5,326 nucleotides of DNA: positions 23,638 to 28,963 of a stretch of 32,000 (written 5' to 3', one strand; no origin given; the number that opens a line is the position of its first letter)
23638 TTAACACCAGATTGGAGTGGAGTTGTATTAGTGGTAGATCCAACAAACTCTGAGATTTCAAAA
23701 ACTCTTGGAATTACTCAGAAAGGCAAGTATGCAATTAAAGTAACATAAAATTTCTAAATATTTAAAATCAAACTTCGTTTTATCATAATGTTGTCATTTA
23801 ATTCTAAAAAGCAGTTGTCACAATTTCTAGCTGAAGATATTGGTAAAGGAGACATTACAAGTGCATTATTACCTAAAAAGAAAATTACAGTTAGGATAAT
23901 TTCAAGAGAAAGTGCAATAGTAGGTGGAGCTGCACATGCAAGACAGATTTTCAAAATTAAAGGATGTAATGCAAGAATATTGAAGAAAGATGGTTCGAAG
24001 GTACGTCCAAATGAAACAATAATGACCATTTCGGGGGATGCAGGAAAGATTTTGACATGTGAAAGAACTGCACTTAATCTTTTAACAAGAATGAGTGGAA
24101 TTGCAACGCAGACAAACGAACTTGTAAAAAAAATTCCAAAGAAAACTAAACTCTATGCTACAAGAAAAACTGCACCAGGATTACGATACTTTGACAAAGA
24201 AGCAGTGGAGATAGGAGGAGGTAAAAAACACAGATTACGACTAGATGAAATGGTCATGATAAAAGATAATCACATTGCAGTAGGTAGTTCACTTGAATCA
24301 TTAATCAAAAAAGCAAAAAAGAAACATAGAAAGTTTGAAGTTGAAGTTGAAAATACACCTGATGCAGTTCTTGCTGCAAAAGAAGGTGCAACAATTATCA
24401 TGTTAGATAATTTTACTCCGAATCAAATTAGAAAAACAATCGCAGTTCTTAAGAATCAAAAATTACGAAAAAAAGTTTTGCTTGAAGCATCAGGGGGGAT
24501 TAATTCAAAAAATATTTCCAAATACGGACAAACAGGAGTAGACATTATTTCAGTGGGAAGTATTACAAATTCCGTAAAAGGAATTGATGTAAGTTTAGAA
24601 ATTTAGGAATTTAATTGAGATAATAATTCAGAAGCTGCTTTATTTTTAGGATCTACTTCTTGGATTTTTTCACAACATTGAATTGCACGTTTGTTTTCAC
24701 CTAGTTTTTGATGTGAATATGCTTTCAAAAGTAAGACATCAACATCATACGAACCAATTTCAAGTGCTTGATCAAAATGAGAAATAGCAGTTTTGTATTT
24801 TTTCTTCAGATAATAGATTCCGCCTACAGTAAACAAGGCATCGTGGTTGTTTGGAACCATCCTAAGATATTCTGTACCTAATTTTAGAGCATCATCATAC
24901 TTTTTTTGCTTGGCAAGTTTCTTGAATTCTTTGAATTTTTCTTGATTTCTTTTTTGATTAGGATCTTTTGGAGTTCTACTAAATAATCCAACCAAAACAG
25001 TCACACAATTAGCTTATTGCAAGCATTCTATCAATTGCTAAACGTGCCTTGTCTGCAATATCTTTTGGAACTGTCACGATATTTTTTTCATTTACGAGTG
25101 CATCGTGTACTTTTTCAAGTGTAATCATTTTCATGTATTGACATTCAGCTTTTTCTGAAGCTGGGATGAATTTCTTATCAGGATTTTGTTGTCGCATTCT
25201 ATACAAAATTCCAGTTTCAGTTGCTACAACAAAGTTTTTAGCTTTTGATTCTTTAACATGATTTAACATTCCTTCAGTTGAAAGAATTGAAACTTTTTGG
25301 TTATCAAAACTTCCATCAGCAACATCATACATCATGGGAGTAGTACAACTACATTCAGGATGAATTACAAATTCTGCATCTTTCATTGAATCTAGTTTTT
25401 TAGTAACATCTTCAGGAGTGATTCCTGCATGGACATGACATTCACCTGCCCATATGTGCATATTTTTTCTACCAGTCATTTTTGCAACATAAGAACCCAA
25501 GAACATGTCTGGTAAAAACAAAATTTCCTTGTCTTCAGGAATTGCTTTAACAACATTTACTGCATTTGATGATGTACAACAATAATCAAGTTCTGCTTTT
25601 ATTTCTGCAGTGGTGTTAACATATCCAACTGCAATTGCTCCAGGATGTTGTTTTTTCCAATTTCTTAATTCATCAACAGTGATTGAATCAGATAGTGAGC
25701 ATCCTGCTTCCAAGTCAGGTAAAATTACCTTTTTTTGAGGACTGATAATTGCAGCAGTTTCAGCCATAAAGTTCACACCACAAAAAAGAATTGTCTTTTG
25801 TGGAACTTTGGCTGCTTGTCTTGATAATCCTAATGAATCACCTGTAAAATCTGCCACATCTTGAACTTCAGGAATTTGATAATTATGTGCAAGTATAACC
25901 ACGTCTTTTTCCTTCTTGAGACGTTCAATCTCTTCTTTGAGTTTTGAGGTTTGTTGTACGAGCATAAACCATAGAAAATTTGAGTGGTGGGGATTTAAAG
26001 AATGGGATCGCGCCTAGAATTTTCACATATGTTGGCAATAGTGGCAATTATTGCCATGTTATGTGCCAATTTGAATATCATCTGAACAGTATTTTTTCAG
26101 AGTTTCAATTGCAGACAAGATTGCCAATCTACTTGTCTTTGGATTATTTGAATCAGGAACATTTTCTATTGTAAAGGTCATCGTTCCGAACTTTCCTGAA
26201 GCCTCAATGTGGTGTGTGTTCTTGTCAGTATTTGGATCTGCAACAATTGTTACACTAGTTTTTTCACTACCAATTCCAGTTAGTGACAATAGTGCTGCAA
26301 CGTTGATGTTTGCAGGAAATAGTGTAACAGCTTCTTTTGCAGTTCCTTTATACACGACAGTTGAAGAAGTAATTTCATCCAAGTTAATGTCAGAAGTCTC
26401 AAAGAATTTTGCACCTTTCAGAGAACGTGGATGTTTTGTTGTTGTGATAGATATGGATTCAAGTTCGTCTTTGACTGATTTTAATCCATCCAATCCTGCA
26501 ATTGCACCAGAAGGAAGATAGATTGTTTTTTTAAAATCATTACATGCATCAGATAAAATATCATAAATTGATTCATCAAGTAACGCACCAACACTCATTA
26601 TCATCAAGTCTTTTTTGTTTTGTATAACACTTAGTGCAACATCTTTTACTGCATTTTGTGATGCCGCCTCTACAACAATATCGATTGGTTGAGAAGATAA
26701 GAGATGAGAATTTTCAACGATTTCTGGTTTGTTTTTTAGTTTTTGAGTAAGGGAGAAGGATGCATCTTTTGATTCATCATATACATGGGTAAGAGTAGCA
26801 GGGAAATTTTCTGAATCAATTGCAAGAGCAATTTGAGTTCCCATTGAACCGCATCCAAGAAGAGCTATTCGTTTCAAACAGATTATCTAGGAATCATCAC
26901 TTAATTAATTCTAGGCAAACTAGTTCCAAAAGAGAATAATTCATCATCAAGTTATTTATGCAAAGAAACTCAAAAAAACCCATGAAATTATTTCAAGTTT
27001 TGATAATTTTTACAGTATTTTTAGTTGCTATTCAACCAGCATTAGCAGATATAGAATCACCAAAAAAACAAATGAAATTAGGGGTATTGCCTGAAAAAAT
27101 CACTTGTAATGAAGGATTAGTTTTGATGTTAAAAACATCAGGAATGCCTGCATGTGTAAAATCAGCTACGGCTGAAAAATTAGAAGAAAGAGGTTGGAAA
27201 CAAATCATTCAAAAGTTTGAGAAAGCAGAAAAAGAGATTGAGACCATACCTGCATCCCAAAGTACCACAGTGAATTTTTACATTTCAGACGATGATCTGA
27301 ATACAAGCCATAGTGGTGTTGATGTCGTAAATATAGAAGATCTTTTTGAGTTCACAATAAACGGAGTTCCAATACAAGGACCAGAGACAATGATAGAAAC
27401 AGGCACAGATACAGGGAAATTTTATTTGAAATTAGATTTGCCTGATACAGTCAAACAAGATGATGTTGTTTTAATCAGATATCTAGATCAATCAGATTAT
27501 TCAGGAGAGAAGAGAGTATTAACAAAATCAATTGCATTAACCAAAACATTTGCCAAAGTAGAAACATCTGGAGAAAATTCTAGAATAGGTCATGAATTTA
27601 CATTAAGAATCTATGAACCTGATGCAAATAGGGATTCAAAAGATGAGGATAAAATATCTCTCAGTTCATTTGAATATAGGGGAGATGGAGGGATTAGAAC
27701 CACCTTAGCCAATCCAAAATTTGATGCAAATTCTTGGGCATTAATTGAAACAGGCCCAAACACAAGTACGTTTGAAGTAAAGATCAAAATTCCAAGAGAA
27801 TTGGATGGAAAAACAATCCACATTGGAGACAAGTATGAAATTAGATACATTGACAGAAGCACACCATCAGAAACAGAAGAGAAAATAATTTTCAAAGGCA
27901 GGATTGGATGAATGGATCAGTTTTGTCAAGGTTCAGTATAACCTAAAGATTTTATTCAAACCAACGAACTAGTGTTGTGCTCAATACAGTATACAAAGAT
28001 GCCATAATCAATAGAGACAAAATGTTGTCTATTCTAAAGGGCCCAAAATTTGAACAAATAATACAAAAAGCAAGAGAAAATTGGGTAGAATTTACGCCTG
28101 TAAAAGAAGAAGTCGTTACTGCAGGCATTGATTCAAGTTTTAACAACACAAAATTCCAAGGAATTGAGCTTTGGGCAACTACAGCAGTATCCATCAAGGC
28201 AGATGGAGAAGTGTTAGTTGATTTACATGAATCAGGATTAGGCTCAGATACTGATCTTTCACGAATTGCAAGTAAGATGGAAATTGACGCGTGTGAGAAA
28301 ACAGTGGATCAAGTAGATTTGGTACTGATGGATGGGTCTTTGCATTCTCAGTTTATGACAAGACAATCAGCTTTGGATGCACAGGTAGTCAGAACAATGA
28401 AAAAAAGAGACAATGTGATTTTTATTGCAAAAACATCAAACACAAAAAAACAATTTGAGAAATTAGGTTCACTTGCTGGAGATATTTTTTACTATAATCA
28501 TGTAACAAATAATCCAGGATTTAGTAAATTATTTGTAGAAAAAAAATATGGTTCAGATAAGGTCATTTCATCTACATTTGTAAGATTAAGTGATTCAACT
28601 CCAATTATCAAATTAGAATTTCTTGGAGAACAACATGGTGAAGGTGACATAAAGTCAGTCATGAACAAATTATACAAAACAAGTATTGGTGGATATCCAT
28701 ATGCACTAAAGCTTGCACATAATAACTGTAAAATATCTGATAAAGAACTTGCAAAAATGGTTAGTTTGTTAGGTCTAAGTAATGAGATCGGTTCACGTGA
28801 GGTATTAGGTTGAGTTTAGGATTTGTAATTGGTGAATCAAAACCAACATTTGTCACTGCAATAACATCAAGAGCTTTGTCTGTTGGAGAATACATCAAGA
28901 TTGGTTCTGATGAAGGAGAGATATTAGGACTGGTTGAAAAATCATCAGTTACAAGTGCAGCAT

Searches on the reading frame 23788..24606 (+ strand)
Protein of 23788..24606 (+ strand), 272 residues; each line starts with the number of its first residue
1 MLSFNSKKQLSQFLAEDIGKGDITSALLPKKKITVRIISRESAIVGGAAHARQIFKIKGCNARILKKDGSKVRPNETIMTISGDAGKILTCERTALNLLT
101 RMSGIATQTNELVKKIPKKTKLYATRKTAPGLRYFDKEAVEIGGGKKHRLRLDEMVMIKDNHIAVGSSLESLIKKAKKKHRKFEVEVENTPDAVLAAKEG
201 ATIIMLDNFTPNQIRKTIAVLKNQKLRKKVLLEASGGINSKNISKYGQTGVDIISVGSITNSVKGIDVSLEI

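Call 21: search_protein_families(library=pfam, proteins=[window:23788-24606:+], max_evalue=0.001)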
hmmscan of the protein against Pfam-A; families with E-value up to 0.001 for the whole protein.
window:23788-24606:+ (272 aa): 2 families
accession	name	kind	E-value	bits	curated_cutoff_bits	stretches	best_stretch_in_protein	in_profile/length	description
PF01729.25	QRPTase_C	-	1.5e-54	184.7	23.1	1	105-271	1-169/169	Quinolinate phosphoribosyl transferase, C-terminal domain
PF02749.22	QRPTase_N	-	8.2e-21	74.5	27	1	22-103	1-82/82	Quinolinate phosphoribosyl transferase, N-terminal domain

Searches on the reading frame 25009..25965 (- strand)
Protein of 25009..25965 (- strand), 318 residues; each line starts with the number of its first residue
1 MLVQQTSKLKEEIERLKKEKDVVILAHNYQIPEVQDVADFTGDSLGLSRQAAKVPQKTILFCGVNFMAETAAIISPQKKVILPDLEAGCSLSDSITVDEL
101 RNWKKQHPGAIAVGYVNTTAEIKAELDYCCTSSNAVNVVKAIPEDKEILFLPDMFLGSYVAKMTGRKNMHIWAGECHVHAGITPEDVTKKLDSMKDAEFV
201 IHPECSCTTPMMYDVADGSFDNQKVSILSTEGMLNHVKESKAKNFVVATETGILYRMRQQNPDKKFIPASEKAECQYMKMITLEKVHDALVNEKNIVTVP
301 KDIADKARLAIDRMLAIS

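Call 21: search_protein_families(library=pfam, proteins=[window:25009-25965:-], max_evalue=0.001)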
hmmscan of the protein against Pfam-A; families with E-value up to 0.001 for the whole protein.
window:25009-25965:- (318 aa): 1 family
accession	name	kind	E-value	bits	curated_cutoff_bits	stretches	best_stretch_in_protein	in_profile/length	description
PF02445.21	NadA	-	3e-117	391.4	27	1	11-316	1-295/295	Quinolinate synthetase A protein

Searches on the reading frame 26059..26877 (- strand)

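Call 21: search_protein_families(library=pfam, proteins=[window:26059-26877:-], max_evalue=0.001)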
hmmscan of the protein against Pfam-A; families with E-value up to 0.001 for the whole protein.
window:26059-26877:- (272 aa): 3 families
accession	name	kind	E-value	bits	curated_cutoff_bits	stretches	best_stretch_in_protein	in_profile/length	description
PF01958.23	Asp_DH_C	-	7.9e-35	119.4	27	1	170-257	2-89/89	Aspartate dehydrogenase, C-terminal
PF03447.22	NAD_binding_3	-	2.6e-16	60.8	24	1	8-122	1-116/116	Homoserine dehydrogenase, NAD binding domain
PF03807.23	F420_oxidored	-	0.0001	23.2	21.6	1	3-96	1-91/94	NADP oxidoreductase coenzyme F420-dependent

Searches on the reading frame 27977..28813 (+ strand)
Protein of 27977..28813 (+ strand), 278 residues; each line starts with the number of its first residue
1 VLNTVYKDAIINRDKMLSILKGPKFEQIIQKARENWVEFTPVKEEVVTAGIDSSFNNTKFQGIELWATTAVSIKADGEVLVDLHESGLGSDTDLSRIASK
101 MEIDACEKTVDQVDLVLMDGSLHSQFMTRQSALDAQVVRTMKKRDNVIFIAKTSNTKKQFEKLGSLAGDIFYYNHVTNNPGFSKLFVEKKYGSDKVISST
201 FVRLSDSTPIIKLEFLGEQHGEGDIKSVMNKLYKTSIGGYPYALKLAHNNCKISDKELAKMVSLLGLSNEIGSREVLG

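Call 21: search_protein_families(library=pfam, proteins=[window:27977-28813:+], max_evalue=0.001)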
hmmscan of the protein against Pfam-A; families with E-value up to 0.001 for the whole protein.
window:27977-28813:+ (278 aa): 1 family
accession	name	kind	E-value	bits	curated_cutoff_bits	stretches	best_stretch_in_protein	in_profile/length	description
PF09376.16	NurA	-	2.4e-19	70.3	21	1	47-253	2-254/254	NurA domain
